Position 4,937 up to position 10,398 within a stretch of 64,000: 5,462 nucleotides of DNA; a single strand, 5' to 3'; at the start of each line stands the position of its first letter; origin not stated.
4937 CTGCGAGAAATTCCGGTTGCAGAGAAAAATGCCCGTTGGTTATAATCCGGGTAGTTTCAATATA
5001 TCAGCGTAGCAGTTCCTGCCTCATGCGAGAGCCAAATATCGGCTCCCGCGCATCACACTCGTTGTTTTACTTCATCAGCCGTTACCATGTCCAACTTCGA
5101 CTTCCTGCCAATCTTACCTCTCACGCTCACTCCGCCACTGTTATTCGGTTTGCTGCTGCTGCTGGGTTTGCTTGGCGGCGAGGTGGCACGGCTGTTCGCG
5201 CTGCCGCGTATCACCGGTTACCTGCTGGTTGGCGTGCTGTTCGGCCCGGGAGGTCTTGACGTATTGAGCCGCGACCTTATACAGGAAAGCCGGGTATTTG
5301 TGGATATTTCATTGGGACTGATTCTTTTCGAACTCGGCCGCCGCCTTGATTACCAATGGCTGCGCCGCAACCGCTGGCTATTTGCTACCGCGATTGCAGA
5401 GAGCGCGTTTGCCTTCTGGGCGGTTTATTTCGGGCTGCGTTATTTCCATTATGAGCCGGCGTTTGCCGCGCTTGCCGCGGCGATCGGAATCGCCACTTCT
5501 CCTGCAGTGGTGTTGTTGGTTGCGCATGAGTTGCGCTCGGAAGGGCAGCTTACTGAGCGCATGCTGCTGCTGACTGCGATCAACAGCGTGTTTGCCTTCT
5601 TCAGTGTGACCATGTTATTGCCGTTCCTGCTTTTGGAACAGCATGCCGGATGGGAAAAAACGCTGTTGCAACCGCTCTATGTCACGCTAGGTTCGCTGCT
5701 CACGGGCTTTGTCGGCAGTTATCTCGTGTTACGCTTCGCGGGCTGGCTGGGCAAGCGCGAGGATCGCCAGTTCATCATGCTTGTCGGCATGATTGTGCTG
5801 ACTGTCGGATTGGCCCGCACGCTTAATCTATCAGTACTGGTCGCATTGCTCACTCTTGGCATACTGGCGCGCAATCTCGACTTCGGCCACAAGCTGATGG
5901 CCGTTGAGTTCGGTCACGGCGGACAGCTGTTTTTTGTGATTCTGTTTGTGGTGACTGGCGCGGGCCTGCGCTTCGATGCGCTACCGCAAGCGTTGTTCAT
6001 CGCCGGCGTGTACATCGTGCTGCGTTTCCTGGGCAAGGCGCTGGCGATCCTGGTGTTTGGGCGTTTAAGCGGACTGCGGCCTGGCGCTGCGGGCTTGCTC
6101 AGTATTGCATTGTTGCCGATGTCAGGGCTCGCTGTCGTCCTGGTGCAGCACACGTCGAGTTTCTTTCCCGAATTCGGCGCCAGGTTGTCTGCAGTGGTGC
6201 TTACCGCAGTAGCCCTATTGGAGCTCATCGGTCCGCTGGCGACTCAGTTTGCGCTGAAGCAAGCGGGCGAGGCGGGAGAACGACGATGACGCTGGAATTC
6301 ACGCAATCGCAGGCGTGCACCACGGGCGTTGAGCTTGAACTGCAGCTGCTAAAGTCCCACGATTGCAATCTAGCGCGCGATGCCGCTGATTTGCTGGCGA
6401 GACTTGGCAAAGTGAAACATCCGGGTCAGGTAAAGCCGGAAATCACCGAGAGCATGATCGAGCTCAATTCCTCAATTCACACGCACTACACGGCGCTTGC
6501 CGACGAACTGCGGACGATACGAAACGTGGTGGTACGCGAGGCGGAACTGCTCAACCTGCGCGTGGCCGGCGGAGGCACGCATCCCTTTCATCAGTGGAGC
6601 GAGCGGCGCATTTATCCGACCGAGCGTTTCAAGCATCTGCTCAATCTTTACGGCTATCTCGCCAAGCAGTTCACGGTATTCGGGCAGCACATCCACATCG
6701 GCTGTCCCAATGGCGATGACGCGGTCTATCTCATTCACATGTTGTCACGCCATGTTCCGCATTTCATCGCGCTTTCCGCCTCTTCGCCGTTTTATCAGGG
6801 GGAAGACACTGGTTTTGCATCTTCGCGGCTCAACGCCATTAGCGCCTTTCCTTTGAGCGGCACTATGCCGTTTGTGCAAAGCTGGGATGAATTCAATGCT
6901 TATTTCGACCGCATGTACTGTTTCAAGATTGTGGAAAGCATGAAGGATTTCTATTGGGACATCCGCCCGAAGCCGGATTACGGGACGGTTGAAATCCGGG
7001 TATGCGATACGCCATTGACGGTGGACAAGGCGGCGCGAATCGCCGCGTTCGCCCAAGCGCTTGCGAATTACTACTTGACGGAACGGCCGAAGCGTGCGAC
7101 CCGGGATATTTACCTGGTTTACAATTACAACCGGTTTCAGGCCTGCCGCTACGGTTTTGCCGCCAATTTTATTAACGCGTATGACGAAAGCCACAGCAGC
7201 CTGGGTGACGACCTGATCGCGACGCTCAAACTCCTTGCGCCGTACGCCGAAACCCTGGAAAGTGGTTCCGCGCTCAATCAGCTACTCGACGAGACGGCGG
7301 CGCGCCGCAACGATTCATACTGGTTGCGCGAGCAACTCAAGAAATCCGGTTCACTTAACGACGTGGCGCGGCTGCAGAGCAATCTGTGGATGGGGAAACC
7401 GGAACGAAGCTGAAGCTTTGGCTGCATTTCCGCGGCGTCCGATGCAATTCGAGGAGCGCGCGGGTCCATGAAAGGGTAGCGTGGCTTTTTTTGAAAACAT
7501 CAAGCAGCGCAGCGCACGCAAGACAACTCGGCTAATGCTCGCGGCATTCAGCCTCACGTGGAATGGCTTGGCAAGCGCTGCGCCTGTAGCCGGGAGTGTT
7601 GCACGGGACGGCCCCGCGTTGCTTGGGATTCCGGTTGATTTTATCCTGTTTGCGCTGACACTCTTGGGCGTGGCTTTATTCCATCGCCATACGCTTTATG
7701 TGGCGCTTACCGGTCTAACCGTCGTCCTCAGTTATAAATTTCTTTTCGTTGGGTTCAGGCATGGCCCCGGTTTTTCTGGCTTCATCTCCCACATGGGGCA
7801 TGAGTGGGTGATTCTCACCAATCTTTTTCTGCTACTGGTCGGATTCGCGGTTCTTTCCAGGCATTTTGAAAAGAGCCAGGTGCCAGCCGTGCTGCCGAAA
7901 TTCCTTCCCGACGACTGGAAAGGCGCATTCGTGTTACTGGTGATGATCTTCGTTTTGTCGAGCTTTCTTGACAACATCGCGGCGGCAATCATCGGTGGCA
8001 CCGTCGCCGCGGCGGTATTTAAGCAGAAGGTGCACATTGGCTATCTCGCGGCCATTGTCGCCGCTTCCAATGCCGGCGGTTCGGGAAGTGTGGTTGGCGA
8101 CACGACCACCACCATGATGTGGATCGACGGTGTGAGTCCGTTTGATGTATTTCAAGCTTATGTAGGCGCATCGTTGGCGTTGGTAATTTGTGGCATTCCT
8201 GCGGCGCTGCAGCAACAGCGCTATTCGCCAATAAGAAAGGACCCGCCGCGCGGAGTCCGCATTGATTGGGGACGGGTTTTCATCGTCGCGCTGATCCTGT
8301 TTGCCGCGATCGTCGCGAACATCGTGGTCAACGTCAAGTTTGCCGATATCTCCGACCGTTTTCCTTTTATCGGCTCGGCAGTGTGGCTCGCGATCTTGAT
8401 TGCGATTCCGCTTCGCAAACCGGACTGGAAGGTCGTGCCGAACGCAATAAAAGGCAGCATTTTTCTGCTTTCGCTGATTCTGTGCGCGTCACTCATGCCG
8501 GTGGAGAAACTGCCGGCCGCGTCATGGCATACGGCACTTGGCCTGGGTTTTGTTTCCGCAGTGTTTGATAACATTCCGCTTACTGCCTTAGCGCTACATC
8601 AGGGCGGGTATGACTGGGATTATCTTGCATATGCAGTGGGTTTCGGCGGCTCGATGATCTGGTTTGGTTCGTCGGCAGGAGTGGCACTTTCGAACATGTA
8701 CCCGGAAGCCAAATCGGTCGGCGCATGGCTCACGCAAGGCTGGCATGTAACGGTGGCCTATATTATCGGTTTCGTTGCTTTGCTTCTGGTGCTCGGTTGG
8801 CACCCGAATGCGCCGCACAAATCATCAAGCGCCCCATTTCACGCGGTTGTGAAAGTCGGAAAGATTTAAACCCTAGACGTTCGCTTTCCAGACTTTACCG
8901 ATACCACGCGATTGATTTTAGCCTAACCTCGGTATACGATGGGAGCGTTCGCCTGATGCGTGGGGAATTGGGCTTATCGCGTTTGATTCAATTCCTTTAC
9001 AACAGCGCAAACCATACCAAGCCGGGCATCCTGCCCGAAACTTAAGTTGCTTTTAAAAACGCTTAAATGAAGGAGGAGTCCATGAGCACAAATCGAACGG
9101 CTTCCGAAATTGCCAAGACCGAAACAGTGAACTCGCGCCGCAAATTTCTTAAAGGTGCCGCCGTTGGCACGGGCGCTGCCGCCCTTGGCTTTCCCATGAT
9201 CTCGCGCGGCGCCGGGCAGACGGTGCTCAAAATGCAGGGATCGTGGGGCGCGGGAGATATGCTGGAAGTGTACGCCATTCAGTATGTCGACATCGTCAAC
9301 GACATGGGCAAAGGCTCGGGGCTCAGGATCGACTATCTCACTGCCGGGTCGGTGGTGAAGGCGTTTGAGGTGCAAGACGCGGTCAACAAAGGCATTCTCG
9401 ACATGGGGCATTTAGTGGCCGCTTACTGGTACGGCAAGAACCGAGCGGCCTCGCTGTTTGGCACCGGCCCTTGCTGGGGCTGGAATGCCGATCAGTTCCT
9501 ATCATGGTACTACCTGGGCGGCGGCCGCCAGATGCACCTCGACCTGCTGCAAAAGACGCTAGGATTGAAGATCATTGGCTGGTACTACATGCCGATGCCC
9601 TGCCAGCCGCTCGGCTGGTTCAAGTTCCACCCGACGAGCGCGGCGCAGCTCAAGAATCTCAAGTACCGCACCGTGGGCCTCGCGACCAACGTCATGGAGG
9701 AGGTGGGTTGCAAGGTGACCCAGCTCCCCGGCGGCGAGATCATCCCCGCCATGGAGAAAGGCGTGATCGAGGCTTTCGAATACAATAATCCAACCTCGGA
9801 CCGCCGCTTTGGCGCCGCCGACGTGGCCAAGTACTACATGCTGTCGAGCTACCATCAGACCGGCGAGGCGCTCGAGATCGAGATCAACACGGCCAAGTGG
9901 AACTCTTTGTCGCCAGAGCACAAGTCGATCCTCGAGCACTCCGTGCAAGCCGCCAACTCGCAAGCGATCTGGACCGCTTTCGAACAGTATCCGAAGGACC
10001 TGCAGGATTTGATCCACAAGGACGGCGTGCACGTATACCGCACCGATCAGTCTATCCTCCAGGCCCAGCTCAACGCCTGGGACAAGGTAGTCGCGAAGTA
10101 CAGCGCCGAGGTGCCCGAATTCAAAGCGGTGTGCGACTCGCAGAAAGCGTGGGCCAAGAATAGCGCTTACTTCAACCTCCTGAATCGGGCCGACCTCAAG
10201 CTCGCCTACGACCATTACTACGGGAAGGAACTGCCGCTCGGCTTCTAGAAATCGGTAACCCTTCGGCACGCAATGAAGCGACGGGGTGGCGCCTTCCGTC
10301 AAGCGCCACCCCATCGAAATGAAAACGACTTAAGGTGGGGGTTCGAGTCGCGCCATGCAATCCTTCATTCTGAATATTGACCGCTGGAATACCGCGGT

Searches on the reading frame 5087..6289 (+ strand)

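Call 23: search_protein_families(library=pfam, proteins=[window:5087-6289:+], max_evalue=0.00001)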
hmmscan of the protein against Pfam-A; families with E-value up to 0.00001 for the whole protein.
window:5087-6289:+ (400 aa): 1 family
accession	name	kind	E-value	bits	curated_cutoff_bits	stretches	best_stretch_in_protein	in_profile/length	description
PF00999.27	Na_H_Exchanger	-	3.4e-25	89.1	26.2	1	23-388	3-371/375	Sodium/hydrogen exchanger, transmembrane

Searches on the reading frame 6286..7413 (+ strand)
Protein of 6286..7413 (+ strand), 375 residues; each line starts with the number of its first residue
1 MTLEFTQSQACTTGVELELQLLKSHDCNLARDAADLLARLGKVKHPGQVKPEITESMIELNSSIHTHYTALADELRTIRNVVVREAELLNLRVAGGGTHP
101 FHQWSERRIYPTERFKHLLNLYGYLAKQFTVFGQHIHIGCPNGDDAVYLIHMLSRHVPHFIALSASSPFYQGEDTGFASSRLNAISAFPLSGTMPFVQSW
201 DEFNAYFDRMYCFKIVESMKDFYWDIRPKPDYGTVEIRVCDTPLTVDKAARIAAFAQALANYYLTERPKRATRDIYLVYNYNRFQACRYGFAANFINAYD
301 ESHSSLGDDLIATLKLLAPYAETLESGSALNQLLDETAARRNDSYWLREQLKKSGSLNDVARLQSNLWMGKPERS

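Call 23: search_protein_families(library=pfam, proteins=[window:6286-7413:+], max_evalue=0.00001)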
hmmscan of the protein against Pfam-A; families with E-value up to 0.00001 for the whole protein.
window:6286-7413:+ (375 aa): 1 family
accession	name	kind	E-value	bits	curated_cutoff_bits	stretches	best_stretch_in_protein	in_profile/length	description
PF04107.18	GCS2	-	4.5e-58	197.4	21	1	14-290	2-290/291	Glutamate-cysteine ligase family 2(GCS2)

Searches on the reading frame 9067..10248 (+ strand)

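Call 23: search_protein_families(library=pfam, proteins=[window:9067-10248:+], max_evalue=0.00001)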
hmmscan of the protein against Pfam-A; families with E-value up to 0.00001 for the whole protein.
window:9067-10248:+ (393 aa): 1 family
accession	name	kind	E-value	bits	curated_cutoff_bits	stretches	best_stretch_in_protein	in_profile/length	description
PF03480.18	DctP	-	1.8e-24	87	23.4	1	78-346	23-284/286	Bacterial extracellular solute-binding protein, family 7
